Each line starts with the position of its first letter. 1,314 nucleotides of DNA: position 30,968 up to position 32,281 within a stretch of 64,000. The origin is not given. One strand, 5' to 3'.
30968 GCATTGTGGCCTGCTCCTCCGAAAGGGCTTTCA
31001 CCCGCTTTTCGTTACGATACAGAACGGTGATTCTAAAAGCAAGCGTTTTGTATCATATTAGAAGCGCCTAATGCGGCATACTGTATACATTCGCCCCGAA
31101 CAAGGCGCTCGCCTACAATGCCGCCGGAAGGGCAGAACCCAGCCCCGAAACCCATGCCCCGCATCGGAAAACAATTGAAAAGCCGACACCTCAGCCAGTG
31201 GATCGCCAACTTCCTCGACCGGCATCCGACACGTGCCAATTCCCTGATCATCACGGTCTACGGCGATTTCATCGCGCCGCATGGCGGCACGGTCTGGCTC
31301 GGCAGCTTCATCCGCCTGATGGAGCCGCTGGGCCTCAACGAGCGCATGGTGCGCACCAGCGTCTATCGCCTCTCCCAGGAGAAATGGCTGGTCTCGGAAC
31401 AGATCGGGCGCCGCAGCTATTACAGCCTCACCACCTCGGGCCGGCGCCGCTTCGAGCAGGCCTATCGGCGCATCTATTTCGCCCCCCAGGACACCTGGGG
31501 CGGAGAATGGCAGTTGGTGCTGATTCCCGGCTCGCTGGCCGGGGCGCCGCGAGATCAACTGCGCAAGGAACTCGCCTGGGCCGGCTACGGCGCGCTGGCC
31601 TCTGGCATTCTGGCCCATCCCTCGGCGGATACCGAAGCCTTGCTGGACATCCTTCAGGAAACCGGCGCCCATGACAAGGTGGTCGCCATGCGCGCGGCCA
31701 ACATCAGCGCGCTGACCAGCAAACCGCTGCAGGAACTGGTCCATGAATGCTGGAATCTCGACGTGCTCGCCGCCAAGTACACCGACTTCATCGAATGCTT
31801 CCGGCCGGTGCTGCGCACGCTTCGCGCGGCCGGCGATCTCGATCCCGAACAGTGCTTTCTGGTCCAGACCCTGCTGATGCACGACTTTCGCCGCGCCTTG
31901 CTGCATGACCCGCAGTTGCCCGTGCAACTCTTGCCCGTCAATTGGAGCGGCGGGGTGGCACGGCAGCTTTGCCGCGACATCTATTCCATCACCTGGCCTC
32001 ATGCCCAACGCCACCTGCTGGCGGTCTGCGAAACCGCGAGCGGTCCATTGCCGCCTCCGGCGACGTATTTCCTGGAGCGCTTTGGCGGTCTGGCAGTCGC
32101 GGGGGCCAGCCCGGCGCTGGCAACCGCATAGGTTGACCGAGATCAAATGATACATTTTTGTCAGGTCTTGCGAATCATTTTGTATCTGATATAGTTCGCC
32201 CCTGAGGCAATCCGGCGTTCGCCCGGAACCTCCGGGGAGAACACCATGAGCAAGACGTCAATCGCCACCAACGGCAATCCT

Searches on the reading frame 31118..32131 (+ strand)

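Call 48: search_protein_families(library=pfam, proteins=[window:31118-32131:+], max_evalue=0.00001)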
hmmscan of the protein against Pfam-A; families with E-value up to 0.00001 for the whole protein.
window:31118-32131:+ (337 aa): 3 families
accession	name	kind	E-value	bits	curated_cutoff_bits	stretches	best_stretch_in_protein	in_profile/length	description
PF08223.16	PaaX_C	-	3.6e-28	98.2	22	1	212-300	1-89/91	PaaX-like protein C-terminal domain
PF07848.18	PaaX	-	4e-26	91.5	24.8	1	39-107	1-69/70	PaaX-like protein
PF20803.2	PaaX_M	-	1.3e-08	35.2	24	1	125-196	2-74/83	PaaX protein central Cas2-like domain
